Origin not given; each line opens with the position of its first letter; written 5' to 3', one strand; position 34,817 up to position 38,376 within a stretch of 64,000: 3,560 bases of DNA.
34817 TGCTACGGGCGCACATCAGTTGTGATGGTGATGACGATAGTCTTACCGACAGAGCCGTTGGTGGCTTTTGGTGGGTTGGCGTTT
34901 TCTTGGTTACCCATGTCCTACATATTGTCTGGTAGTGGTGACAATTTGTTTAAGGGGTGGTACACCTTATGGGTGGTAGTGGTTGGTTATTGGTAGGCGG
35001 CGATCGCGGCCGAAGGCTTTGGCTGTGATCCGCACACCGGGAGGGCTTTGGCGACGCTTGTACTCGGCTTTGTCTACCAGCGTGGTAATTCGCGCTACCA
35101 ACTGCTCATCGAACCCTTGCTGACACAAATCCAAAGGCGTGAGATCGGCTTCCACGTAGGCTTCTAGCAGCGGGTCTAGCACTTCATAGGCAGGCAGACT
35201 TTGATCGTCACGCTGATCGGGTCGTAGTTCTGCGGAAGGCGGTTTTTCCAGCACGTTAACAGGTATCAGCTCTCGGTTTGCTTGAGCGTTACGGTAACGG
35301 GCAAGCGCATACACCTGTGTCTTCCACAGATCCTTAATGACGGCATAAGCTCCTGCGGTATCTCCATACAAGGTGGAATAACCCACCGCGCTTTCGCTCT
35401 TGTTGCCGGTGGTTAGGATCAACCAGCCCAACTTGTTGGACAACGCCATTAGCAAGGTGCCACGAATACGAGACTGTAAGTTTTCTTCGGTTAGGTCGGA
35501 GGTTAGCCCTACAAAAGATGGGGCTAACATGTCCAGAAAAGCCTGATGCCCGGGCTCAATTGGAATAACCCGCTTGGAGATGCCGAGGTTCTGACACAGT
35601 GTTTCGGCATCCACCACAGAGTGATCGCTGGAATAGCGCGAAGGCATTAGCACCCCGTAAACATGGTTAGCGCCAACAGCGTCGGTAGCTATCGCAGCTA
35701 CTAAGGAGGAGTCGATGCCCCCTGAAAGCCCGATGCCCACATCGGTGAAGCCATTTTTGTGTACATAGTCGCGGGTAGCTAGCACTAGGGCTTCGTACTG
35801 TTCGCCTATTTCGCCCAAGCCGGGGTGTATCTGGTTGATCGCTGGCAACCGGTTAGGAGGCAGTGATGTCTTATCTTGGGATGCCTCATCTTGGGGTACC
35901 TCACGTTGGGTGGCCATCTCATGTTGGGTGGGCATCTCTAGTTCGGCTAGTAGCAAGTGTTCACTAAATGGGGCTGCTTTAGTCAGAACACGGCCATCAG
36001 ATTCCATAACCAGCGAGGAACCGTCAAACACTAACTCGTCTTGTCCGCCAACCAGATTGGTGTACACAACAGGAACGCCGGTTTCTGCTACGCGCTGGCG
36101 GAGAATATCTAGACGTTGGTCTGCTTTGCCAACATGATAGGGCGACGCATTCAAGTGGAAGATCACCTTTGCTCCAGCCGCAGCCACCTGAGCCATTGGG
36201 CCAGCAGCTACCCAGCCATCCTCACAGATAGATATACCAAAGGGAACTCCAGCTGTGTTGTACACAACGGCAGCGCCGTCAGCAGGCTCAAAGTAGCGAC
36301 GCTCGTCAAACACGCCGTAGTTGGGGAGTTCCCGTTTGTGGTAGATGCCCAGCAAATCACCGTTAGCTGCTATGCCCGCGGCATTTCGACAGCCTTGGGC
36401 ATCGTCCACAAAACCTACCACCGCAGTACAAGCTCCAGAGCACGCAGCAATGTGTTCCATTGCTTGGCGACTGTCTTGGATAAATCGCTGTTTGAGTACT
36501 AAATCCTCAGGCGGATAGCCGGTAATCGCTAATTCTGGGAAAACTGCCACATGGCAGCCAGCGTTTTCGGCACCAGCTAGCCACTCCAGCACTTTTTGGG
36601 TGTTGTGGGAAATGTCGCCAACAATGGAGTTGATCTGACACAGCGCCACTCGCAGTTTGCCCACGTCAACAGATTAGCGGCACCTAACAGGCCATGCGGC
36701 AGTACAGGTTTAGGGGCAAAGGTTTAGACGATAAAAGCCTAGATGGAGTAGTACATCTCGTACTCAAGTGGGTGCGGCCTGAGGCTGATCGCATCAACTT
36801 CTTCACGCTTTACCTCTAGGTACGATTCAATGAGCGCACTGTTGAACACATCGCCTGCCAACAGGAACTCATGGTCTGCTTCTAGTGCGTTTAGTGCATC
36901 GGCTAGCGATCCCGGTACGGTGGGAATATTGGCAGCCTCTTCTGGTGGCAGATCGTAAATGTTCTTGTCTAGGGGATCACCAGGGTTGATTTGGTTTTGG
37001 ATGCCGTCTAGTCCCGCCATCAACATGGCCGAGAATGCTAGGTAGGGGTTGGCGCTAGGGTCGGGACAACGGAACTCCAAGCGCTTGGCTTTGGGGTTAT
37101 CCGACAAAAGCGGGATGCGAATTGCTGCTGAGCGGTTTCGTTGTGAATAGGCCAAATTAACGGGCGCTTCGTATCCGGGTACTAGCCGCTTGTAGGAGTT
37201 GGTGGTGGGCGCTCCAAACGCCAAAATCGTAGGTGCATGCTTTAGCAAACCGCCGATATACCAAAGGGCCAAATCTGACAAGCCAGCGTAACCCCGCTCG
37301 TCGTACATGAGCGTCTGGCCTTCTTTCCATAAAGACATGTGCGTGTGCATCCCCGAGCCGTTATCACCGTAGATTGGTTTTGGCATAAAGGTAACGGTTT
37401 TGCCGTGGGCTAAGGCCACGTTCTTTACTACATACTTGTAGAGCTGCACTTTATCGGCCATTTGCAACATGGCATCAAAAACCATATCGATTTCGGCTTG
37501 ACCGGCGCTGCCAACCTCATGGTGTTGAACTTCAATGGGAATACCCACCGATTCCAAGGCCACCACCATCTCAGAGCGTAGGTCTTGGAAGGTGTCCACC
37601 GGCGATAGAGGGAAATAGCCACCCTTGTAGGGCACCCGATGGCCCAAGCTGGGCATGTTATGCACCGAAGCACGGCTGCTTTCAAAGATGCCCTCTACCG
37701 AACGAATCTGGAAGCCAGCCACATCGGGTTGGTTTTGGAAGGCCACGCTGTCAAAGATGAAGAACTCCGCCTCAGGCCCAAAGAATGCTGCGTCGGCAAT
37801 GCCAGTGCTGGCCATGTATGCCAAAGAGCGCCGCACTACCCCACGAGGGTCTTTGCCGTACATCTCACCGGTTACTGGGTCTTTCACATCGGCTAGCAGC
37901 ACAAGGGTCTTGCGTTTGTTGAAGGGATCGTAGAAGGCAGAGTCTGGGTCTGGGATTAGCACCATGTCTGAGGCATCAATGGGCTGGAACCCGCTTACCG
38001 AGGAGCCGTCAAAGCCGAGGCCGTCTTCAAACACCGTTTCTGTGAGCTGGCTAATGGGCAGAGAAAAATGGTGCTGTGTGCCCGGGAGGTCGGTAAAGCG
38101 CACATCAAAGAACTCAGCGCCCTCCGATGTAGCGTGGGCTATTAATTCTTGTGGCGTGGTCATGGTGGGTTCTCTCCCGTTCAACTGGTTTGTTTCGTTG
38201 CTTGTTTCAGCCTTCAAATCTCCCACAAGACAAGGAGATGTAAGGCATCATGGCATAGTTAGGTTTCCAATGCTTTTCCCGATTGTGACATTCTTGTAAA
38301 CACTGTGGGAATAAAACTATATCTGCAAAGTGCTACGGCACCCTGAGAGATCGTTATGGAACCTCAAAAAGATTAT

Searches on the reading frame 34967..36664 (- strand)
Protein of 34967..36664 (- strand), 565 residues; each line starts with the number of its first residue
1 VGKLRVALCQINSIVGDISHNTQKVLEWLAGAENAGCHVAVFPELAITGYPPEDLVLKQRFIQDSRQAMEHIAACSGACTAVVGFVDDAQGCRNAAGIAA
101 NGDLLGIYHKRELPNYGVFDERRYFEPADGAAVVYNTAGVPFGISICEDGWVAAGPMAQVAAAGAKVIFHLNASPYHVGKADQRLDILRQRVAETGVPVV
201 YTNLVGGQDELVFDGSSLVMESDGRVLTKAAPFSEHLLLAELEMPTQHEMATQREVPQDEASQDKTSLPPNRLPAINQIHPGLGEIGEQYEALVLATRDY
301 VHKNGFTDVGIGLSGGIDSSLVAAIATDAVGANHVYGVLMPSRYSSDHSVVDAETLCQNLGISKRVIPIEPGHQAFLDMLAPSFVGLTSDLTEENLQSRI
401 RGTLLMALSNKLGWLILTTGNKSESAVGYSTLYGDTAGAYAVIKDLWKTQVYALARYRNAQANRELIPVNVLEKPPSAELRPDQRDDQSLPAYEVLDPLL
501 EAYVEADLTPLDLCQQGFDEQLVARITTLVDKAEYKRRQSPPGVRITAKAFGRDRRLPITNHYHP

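Call 11: search_protein_families(library=ncbifam, proteins=[window:34967-36664:-], max_evalue=0.00001)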
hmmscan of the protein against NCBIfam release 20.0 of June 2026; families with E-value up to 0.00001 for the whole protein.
window:34967-36664:- (565 aa): 9 families
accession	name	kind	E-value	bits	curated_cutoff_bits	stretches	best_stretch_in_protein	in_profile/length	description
NF010588.0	PRK13981.1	equivalog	1.1e-211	704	479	1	3-564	4-543/546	NAD+ synthase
NF002730.0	PRK02628.1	equivalog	4.7e-62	210.1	473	2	3-235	12-267/677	NAD(+) synthase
NF010587.0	PRK13980.1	equivalog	6.5e-59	199.3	255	1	289-547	14-261/267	NAD+ synthase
TIGR00552.1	nadE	equivalog_domain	1e-57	195.3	63.65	1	297-542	13-242/251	NAD(+) synthase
NF002048.0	PRK00876.1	subfamily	1.4e-25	89.8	313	2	309-374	40-105/330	NAD(+) synthase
TIGR03381.1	agmatine_aguB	equivalog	1.8e-17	63.6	410.25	1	5-249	2-260/279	N-carbamoylputrescine amidase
NF001979.1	PRK00768.1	equivalog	1.1e-11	44.7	250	1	298-502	29-238/266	NAD(+) synthase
NF040852.1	nitrile_Arch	equivalog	7.9e-09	35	500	1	4-245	1-238/262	nitrilase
TIGR00268.2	TIGR00268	equivalog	2e-08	33.8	150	1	308-370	15-77/259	ATP-dependent sacrificial sulfur transferase LarE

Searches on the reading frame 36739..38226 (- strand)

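Call 11: search_protein_families(library=ncbifam, proteins=[window:36739-38226:-], max_evalue=0.00001)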
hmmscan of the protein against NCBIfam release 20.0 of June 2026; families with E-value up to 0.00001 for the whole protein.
window:36739-38226:- (495 aa): 5 families
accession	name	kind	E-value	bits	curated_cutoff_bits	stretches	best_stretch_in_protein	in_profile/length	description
TIGR00653.1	GlnA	equivalog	2.8e-191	636.2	429.15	1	29-494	4-462/462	type I glutamate--ammonia ligase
NF007006.0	PRK09469.1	equivalog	3.2e-181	603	845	1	34-495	12-469/469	glutamate--ammonia ligase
TIGR03105.1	gln_synth_III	equivalog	3e-75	253.4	469.6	2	218-492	161-433/435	type III glutamate--ammonia ligase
NF045547.1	GGputSyn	equivalog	1.5e-68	231.5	650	1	209-479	160-429/438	gamma-glutamylputrescine synthetase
NF041605.1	gln_syn_GlnII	equivalog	7.8e-11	41.7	500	1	235-398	168-321/333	glutamine synthetase GlnII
